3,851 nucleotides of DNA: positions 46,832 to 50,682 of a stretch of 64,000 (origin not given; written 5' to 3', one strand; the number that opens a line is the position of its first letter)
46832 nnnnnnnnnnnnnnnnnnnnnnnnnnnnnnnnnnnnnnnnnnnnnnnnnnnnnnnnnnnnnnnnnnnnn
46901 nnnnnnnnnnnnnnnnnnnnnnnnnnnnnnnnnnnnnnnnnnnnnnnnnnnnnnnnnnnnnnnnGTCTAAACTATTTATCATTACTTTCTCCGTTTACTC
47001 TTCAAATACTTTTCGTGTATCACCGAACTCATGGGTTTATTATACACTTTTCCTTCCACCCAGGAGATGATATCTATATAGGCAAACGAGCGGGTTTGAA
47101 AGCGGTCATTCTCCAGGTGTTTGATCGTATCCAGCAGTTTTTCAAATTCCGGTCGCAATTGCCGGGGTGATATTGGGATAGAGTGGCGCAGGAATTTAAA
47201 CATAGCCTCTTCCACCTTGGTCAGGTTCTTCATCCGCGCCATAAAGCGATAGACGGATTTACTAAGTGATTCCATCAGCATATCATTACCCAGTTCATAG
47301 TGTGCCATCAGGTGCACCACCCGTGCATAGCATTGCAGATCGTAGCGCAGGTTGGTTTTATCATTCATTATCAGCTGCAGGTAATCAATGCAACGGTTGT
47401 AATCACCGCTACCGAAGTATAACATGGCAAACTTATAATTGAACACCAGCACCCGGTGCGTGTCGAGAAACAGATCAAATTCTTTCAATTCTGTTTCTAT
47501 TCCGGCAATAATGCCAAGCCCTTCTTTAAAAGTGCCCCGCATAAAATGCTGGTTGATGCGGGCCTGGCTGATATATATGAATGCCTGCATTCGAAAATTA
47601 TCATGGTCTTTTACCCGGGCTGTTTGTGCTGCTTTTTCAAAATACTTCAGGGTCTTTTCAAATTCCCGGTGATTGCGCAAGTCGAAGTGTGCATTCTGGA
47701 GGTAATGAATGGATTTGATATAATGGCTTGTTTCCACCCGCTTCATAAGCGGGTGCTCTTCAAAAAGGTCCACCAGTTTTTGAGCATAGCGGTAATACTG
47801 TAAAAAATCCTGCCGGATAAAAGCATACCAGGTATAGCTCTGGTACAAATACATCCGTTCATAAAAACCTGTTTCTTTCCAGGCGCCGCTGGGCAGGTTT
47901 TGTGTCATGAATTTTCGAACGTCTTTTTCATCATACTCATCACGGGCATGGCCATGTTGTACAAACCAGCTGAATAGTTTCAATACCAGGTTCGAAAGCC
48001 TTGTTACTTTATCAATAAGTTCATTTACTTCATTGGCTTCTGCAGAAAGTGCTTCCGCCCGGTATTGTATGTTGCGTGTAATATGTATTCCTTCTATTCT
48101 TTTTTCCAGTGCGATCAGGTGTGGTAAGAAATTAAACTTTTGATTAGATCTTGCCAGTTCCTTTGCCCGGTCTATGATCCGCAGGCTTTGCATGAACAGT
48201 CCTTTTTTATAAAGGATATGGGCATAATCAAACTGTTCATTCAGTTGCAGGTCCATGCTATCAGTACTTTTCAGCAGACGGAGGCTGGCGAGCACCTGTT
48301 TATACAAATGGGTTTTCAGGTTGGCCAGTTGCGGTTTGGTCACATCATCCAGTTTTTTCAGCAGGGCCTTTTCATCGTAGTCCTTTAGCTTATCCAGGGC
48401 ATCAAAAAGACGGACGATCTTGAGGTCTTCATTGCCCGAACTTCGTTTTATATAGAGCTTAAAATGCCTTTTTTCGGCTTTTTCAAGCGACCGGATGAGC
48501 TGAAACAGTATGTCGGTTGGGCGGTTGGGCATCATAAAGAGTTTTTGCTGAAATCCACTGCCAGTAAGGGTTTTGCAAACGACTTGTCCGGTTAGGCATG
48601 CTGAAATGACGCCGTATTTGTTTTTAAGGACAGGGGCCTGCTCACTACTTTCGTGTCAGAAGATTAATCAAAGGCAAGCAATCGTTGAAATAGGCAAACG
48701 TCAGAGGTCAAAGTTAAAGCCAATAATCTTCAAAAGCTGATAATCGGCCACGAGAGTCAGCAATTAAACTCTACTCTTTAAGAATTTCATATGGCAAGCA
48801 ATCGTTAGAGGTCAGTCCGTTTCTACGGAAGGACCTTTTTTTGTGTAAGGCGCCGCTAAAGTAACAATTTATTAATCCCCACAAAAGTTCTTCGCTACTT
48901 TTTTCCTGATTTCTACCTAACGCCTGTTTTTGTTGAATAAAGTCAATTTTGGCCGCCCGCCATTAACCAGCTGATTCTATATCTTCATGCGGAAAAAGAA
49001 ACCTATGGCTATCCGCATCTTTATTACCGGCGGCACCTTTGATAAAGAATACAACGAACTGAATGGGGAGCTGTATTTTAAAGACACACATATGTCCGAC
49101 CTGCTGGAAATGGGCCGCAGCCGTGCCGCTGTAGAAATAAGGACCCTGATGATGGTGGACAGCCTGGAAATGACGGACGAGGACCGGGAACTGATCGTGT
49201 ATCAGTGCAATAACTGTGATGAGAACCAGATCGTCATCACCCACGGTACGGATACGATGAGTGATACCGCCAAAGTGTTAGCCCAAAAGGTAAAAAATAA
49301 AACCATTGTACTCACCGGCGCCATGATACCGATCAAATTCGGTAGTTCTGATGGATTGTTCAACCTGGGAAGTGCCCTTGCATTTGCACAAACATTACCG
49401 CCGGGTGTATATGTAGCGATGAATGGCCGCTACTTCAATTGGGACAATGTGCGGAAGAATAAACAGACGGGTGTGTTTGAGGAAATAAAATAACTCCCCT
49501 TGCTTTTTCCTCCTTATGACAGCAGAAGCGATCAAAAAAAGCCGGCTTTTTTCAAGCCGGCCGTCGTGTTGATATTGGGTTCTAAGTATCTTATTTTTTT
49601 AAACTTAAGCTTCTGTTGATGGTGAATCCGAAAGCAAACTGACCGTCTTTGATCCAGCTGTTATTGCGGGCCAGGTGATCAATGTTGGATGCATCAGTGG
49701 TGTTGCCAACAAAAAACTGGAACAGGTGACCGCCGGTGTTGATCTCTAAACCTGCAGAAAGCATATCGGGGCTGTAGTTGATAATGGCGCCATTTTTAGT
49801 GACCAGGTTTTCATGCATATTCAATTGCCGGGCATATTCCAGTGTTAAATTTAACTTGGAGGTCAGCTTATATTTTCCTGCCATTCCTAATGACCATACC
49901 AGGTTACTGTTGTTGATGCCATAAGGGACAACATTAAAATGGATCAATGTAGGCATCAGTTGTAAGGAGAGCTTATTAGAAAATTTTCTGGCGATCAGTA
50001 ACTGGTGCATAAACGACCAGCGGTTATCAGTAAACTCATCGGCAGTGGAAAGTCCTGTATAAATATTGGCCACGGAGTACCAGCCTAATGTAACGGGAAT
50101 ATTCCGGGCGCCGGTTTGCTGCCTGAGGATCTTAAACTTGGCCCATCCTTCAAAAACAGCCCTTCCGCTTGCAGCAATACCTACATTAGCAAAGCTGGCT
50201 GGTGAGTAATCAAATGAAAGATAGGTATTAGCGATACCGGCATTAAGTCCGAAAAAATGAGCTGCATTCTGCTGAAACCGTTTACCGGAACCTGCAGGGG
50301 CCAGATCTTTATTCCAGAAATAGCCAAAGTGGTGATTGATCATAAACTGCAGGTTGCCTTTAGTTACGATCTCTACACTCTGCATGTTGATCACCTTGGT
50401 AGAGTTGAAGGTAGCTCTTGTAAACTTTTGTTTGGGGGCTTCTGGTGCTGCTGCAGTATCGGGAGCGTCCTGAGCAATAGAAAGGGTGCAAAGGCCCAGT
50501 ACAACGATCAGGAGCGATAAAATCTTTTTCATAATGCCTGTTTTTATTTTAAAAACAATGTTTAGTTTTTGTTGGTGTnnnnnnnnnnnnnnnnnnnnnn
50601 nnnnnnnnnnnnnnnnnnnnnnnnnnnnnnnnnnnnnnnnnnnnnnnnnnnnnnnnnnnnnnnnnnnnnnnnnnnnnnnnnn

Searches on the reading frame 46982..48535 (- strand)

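Call 3: search_protein_families(library=pfam, proteins=[window:46982-48535:-], max_evalue=1)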
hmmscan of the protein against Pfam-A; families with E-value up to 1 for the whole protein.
window:46982-48535:- (517 aa): 1 family
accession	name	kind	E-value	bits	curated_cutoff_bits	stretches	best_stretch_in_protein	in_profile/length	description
PF17004.11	SRP_TPR_like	-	0.043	14.4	35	1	74-126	15-66/109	Putative TPR-like repeat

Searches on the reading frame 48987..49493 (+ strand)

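Call 3: search_protein_families(library=pfam, proteins=[window:48987-49493:+], max_evalue=1)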
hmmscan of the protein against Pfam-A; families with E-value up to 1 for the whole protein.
window:48987-49493:+ (168 aa): 2 families
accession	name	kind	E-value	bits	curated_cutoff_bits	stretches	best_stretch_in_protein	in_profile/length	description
PF00710.25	Asparaginase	-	1.4e-27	97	22.5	1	9-161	2-164/193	Asparaginase, N-terminal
PF07826.16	IMP_cyclohyd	-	0.12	12.4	28.1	1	45-91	29-76/192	IMP cyclohydrolase-like protein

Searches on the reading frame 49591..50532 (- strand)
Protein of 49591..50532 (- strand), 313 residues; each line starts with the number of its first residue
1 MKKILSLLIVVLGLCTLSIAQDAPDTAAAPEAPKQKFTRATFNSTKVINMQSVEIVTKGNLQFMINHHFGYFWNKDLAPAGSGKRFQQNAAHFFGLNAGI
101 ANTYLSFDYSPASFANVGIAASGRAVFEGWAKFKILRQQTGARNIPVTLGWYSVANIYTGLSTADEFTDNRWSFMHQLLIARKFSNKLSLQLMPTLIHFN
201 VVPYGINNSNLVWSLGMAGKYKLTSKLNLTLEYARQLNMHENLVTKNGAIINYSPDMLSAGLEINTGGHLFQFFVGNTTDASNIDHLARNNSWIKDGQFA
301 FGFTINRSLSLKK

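Call 3: search_protein_families(library=pfam, proteins=[window:49591-50532:-], max_evalue=1)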
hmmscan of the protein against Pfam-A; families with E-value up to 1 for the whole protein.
window:49591-50532:- (313 aa): 2 families
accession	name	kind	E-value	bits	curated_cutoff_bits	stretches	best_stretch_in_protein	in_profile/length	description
PF19089.6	DUF5777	-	2.3e-61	207.6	23.1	1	42-308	1-246/247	Membrane bound beta barrel domain (DUF5777)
PF02530.20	Porin_2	-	0.096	12.5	22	1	127-234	224-327/357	Porin subfamily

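Call 4: search_protein_families(library=ncbifam, proteins=[window:49591-50532:-], max_evalue=1)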
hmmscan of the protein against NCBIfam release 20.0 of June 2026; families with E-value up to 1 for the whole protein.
window:49591-50532:- (313 aa): 0 families

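Call 74: search_solved_structures(query=A5, max_evalue=5, show_alignments=0)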
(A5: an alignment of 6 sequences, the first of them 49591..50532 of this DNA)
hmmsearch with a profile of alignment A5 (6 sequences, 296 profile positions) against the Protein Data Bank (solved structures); distinct sequences matched with E-value up to 5: 3.
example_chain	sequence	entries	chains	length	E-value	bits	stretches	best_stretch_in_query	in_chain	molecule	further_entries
7eqm_A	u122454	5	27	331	0.93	12.2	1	196-284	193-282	Chitoporin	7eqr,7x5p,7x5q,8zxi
5mdq_A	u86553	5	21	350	0.99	12.1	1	196-284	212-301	Chitoporin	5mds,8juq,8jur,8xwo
5mdo_A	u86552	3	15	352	1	12.1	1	196-284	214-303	Chitoporin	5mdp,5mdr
